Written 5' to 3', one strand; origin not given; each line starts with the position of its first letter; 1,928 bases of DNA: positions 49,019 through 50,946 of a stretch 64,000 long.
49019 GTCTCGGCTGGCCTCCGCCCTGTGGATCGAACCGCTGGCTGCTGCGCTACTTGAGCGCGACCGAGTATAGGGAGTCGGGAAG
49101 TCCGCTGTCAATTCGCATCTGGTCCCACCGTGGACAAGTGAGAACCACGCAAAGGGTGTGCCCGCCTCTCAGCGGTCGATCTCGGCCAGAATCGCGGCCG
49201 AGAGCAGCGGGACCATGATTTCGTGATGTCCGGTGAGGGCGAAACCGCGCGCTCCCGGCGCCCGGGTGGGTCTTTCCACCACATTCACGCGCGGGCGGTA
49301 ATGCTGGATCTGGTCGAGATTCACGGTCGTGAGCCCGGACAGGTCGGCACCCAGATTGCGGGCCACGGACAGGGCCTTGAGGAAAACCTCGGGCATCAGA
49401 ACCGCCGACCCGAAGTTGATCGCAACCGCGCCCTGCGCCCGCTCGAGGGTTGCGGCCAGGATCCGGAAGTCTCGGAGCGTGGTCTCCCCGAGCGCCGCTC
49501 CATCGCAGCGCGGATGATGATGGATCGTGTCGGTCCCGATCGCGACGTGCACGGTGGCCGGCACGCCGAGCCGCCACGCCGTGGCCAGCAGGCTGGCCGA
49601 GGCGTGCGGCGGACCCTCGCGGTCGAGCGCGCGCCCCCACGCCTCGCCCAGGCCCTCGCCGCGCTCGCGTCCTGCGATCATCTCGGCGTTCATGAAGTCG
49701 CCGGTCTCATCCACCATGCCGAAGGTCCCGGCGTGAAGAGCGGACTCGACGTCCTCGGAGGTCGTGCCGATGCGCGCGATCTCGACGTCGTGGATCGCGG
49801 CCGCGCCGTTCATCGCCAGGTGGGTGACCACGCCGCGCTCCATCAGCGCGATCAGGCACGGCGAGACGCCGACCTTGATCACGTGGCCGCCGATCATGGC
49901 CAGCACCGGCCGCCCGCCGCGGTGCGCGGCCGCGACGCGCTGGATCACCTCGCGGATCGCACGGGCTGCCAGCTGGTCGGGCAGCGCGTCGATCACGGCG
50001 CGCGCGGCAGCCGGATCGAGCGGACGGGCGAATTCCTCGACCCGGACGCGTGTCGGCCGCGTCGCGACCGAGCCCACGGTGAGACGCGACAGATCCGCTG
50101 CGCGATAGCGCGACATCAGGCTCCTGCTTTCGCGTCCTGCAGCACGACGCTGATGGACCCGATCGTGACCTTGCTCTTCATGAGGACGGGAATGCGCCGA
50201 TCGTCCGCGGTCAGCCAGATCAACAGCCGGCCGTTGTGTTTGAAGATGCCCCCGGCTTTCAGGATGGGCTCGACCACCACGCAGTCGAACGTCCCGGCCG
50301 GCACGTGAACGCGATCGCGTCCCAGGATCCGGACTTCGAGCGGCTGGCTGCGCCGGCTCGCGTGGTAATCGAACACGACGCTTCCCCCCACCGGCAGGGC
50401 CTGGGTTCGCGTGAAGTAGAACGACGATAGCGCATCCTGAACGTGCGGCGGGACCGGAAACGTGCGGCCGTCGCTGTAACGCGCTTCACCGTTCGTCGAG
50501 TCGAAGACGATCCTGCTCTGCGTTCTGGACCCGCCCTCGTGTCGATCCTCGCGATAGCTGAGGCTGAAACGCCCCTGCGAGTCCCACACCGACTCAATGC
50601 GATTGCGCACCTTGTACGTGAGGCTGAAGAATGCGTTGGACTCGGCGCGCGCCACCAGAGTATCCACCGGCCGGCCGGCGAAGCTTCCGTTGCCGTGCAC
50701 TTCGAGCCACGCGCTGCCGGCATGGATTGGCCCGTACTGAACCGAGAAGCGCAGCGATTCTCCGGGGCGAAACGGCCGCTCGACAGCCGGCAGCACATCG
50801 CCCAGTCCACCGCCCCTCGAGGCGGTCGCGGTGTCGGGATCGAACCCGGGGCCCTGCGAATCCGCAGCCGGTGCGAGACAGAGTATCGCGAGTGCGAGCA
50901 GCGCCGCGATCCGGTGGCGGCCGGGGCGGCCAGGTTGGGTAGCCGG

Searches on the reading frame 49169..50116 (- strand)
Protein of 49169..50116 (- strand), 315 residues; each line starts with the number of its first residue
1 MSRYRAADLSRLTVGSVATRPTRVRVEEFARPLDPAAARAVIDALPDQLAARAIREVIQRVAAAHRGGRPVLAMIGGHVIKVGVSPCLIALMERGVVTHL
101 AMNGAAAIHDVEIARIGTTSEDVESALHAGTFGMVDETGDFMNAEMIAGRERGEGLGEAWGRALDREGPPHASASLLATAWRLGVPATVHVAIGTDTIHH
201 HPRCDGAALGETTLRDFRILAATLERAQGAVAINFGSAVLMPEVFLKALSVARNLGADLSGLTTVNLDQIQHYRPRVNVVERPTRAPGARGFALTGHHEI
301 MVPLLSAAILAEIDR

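Call 18: search_protein_families(library=pfam, proteins=[window:49169-50116:-], max_evalue=0.001)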
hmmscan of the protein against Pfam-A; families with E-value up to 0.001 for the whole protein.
window:49169-50116:- (315 aa): 0 families

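Call 19: search_protein_families(library=ncbifam, proteins=[window:49169-50116:-], max_evalue=0.01)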
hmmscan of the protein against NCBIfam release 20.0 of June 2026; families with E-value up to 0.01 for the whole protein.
window:49169-50116:- (315 aa): 3 families
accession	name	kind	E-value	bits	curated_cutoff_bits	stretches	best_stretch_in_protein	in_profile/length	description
NF052581.1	GSU2086_dom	subfamily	2.4e-117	391.8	250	1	8-307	3-300/301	GSU2086 family protein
TIGR00300.1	TIGR00300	equivalog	0.0014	17.6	410.8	1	54-119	187-252/407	ornithine cyclodeaminase, nickel-pincer nucleotide-dependent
NF052231.1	bifunc_ArgZ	exception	0.0044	15.2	1025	1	64-119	486-540/696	bifunctional arginine dihydrolase/ornithine cyclodeaminase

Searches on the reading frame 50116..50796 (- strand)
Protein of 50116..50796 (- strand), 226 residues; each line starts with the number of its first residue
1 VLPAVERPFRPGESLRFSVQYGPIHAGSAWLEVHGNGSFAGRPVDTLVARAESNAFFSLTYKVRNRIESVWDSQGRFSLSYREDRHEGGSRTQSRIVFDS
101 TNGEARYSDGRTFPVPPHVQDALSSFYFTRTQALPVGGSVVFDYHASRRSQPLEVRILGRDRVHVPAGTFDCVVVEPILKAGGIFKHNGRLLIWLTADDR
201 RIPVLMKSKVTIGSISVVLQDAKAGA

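Call 18: search_protein_families(library=pfam, proteins=[window:50116-50796:-], max_evalue=0.001)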
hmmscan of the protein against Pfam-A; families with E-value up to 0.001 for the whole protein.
window:50116-50796:- (226 aa): 1 family
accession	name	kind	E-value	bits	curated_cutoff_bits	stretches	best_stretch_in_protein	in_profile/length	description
PF11306.15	DUF3108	-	1.3e-38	133.3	26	1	16-219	1-208/209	Protein of unknown function (DUF3108)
